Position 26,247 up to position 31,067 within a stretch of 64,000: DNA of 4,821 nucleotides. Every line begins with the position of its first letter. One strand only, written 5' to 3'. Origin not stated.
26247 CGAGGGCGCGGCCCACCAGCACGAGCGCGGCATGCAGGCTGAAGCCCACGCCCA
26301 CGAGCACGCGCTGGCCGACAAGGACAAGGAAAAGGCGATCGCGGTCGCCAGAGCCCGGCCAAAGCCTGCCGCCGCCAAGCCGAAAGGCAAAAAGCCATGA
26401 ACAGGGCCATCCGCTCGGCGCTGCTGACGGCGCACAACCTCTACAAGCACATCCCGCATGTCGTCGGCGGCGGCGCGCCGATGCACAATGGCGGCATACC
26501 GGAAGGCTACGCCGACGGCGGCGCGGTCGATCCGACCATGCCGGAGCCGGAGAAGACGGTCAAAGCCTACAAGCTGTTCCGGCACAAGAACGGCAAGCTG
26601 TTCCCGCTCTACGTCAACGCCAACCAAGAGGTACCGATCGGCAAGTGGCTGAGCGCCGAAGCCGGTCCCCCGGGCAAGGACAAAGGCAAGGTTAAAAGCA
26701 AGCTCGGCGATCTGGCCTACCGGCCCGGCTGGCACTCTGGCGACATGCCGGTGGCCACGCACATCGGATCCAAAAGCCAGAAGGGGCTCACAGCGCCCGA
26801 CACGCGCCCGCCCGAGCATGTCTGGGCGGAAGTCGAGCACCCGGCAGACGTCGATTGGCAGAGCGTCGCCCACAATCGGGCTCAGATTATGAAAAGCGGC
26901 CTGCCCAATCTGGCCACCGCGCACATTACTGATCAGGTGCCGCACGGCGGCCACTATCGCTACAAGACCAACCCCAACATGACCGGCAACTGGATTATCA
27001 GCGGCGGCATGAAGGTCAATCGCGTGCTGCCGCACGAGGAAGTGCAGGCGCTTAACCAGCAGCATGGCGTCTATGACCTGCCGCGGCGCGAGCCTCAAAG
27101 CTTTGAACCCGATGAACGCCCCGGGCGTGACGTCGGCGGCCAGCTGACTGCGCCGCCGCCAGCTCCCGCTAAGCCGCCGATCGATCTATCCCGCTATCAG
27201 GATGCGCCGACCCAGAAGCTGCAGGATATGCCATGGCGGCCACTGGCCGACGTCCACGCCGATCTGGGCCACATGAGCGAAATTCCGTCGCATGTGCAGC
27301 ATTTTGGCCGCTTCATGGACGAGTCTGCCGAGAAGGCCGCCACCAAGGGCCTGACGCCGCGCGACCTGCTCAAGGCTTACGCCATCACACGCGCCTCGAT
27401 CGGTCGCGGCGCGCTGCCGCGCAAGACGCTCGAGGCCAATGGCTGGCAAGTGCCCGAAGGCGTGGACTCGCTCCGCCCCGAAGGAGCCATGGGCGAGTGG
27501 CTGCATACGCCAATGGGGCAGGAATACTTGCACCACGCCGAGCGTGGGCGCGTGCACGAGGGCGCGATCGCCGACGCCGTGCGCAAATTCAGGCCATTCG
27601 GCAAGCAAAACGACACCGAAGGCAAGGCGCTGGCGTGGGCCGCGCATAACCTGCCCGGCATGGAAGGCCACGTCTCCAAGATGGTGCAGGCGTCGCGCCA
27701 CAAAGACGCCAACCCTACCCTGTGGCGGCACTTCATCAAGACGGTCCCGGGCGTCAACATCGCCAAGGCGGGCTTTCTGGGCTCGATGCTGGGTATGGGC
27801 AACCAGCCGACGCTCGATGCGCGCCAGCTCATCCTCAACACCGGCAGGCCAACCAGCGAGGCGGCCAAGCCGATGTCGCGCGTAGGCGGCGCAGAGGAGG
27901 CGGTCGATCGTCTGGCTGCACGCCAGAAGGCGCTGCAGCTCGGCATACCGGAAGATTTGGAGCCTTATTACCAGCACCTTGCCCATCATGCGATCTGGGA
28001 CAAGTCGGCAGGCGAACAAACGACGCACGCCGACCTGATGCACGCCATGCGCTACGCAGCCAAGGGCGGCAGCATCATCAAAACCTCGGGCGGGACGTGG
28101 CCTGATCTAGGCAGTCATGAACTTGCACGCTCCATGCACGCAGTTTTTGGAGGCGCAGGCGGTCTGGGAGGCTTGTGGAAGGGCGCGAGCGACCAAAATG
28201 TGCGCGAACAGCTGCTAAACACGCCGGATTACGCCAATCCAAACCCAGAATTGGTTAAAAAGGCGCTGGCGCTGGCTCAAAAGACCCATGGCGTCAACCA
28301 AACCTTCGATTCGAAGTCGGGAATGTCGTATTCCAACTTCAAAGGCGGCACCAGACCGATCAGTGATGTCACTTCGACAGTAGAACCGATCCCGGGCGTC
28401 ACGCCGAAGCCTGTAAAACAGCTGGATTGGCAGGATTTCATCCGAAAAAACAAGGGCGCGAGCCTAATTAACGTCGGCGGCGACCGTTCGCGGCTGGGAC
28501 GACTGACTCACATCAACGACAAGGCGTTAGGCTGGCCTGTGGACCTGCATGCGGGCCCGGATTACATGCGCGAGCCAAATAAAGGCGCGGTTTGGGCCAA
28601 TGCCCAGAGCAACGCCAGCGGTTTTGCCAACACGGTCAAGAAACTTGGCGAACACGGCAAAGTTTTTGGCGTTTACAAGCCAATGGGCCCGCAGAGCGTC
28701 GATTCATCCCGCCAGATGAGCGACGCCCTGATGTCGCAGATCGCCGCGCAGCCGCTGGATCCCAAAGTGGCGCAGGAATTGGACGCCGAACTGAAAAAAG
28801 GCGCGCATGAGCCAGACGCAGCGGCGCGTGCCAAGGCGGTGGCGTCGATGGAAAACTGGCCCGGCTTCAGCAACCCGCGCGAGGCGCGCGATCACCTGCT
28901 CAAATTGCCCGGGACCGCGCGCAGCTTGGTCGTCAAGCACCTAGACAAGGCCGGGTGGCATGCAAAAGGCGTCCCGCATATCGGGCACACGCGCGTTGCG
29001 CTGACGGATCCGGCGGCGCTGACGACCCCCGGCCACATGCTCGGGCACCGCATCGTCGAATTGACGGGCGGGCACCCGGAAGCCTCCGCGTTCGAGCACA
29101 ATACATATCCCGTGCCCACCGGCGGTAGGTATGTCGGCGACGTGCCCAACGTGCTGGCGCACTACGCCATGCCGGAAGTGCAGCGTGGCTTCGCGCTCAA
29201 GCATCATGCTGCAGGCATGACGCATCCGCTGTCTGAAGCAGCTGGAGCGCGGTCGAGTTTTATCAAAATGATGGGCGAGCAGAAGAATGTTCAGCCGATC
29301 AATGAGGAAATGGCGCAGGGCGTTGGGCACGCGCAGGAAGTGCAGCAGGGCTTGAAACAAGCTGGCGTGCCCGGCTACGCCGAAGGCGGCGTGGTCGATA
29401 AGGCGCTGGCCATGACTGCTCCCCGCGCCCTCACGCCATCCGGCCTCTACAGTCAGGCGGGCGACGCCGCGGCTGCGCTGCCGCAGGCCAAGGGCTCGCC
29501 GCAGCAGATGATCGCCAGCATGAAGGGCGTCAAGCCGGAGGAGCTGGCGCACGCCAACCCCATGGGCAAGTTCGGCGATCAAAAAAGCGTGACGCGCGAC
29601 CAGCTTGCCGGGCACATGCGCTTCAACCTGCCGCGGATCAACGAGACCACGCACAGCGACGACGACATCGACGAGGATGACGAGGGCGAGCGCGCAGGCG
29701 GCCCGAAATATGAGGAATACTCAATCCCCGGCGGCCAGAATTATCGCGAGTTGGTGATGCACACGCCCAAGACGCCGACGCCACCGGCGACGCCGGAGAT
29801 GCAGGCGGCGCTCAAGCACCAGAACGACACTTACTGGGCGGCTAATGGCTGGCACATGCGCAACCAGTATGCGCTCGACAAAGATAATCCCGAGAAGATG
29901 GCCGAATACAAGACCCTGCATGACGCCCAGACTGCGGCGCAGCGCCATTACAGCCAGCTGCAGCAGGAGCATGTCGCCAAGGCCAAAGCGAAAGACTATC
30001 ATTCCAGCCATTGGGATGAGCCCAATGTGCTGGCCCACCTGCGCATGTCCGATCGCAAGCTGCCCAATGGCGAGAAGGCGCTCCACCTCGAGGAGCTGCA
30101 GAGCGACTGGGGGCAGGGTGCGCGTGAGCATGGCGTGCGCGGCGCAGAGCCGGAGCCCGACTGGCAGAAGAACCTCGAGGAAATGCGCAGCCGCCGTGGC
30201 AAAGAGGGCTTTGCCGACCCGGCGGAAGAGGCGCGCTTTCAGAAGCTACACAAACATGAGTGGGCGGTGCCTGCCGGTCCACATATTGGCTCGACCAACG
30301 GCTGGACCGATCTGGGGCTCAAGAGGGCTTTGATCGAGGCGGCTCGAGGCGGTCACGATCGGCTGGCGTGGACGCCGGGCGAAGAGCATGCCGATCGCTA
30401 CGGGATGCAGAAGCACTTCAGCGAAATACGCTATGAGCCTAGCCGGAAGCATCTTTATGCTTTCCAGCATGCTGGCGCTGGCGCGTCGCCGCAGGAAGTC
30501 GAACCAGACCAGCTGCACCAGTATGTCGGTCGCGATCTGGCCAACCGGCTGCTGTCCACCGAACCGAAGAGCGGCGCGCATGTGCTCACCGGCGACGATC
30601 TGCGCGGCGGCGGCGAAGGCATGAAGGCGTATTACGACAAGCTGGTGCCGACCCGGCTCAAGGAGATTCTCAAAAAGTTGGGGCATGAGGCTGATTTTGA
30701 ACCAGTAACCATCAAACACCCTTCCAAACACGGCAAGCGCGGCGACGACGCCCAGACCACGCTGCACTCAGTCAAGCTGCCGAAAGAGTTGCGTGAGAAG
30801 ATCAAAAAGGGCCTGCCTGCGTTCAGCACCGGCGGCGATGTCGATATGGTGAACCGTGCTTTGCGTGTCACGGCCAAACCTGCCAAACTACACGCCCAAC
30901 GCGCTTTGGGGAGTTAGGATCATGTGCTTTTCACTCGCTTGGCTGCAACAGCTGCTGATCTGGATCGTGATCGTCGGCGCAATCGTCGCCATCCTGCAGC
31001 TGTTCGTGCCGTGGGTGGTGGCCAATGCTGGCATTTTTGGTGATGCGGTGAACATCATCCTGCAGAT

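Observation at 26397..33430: Seven-kb block of unassignable genes wedged between portal and scaffold, closed by the strongest terminator in the window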

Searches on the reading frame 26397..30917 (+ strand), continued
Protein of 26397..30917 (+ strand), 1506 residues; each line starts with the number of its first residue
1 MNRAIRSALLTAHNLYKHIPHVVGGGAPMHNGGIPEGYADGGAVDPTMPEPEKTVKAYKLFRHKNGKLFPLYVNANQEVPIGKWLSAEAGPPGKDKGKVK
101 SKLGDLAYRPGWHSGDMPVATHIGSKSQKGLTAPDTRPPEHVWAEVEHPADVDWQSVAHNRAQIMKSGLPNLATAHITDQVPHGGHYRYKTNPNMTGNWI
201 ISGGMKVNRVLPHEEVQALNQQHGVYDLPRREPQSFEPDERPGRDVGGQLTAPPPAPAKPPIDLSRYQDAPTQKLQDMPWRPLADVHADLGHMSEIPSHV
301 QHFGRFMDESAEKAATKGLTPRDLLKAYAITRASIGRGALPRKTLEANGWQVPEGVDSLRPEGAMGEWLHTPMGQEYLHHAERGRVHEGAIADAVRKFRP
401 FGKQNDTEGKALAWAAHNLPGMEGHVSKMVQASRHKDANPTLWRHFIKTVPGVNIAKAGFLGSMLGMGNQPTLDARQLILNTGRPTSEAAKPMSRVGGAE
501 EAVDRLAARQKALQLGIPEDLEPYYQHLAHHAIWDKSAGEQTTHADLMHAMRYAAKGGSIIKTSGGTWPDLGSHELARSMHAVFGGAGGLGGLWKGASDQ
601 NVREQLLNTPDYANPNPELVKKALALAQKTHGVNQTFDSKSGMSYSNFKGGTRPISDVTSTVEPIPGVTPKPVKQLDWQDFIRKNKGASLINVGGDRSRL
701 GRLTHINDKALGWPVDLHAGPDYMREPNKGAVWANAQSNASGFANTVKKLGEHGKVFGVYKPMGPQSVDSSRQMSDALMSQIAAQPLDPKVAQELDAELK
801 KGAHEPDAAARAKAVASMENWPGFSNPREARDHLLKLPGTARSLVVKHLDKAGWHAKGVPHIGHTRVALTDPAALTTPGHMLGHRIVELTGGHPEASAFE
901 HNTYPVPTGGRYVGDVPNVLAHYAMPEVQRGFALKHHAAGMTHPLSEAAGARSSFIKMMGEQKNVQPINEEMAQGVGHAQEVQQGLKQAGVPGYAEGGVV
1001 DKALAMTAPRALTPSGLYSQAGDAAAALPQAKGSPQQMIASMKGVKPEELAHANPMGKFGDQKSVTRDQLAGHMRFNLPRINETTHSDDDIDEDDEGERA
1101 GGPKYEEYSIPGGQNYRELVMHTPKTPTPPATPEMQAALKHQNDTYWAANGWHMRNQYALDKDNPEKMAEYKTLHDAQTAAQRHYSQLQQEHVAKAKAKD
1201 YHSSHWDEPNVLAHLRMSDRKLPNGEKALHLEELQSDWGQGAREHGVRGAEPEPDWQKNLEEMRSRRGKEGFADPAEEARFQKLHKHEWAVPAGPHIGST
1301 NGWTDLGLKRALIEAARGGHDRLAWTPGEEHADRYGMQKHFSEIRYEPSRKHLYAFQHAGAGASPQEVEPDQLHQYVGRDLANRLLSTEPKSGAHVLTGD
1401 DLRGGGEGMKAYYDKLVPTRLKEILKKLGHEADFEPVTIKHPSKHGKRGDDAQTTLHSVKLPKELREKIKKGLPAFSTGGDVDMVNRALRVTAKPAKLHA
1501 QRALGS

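Call 100: search_protein_families(library=pfam, proteins=[L005:10001-15298:+, L005:15363-17273:+], max_evalue=0.001)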
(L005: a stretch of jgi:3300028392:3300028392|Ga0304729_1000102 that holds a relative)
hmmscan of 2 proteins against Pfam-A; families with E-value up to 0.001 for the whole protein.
L005:10001-15298:+ (1765 aa): 0 families

L005:15363-17273:+ (636 aa): 0 families

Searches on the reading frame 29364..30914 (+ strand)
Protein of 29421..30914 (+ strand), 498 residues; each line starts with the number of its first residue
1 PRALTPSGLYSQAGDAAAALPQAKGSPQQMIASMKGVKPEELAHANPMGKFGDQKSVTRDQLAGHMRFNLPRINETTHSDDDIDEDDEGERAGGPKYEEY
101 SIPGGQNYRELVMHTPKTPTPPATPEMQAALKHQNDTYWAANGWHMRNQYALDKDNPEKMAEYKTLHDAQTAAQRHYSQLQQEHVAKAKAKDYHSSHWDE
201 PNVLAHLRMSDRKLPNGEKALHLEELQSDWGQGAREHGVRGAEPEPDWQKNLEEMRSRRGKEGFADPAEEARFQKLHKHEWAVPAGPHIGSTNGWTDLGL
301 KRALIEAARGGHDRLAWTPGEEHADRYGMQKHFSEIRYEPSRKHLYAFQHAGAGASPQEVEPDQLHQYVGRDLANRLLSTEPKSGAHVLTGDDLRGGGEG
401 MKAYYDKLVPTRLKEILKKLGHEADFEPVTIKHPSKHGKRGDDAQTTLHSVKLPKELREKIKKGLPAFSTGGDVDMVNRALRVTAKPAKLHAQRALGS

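Call 21: search_protein_families(library=pfam, proteins=[window:29421-30914:+], max_evalue=5)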
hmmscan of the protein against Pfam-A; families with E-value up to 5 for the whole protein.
window:29421-30914:+ (498 aa): 0 families

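Call 37: predict_structure(alignment_id=A1)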
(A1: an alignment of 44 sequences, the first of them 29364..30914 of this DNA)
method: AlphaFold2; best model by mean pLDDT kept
length: 517 residues; sequences in the alignment: 44
mean_pLDDT: 86.0   pTM: 0.81
mean pLDDT of the five models: 86.0, 84.7, 83.1, 82.6, 82.5
residues with pLDDT >= 90: 331; 70-90: 116; 50-70: 27; < 50: 43
segments of 3 or more residues with pLDDT < 50: 1-11, 490-517
pLDDT, mean of each block of 10 residues (from residue 1): 41 55 92 95 97 92 95 97 94 92 54 85 95 91 92 92 84 82 92 91 83 92 97 97 96 88 80 91 92 89 90 96 98 97 87 94 93 86 90 93 94 85 96 95 95 72 93 97 83 37 37 36
secondary structure, 60 per line:
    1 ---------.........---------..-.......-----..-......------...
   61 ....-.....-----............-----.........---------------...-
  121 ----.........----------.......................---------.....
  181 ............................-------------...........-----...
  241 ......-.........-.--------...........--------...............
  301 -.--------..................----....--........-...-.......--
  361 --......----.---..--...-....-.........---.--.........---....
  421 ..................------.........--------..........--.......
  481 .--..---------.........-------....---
elements in order: H10-18 H31-37 H46-51 H58-64 H66-70 H78-87 E93-98 E125-133 H144-166 H176-208 E222-232 E238-246 H248-256 H267-277 H286-300 H311-328 E333-336 H339-346 E352-358 E363-368 H385-388 H390-398 E405-409 H410-413 H417-438 E445-453 E462-471 H474-481 H495-503 H511-514

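Call 40: fold_search(model_id=the predicted structure, library=pdb)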
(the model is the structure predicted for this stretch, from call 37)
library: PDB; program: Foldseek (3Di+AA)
matches with E <= 10: 470; with E <= 0.001: 0
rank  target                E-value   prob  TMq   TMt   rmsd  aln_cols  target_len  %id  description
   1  2cu2                  5.0e-02  0.09  0.08  0.11  17.4       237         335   10  Crystal structure of mannose-1-phosphate geranyltransferase from Thermus thermophilus HB8 (released 2006-08-08)
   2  6snr                  1.3e-01  0.72  0.11  0.14  17.9       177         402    8  Crystal structure of FemX (released 2020-09-09)
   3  5iit_C                1.9e-01  0.09  0.07  0.10  26.1       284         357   11  Structure of SPX domain of the yeast inorganic polyphophate polymerase Vtc4 crystallized by carrier-driven crystalliza (released 2016-04-27)
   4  2dq0_A                2.0e-01  0.11  0.13  0.15  27.8       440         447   11  Crystal structure of seryl-tRNA synthetase from Pyrococcus horikoshii complexed with a seryl-adenylate analog (released 2007-06-05)
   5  4ilm_B                2.0e-01  0.07  0.07  0.11  18.4       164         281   14  CRISPR RNA Processing endoribonuclease (released 2013-03-20)
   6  9obo_A                2.1e-01  0.14  0.08  0.06  25.2       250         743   12  Crystal structure of Mycobacterium tuberculosis isocitrate lyase 2 fixed in the apo form with disulfide bonds (released 2026-03-18)
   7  6ee1_A                2.2e-01  0.11  0.08  0.06  23.1       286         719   12  Crystal structure of Mycobacterium tuberculosis ICL2 in complex with acetyl-CoA (released 2019-08-14)
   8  6ee1_D                2.5e-01  0.11  0.09  0.06  23.7       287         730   12  Crystal structure of Mycobacterium tuberculosis ICL2 in complex with acetyl-CoA (released 2019-08-14)
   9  6edz_A                2.5e-01  0.10  0.09  0.06  23.4       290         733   12  Crystal structure of Mycobacterium tuberculosis ICL2 in complex with acetyl-CoA, form I (released 2019-08-14)
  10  6edz_D                2.7e-01  0.09  0.09  0.06  23.5       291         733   12  Crystal structure of Mycobacterium tuberculosis ICL2 in complex with acetyl-CoA, form I (released 2019-08-14)
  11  6edz_C                2.9e-01  0.09  0.09  0.06  23.2       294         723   12  Crystal structure of Mycobacterium tuberculosis ICL2 in complex with acetyl-CoA, form I (released 2019-08-14)
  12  1lrz                  3.1e-01  0.85  0.11  0.14  13.2       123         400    5  x-ray crystal structure of staphylococcus aureus femA (released 2002-09-04)
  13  9obo_C                3.2e-01  0.12  0.08  0.06  25.2       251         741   11  Crystal structure of Mycobacterium tuberculosis isocitrate lyase 2 fixed in the apo form with disulfide bonds (released 2026-03-18)
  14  6edw_C                3.2e-01  0.11  0.08  0.06  25.4       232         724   12  Crystal structure of Mycobacterium tuberculosis ICL2 in the apo form (released 2019-08-14)
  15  6edz_B                3.6e-01  0.09  0.09  0.06  23.5       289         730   12  Crystal structure of Mycobacterium tuberculosis ICL2 in complex with acetyl-CoA, form I (released 2019-08-14)
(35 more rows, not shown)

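Call 47: search_solved_structures(query=A1, max_evalue=1)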
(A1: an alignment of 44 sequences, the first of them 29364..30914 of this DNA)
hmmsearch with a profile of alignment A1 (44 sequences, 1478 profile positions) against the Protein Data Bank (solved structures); distinct sequences matched with E-value up to 1: 0.
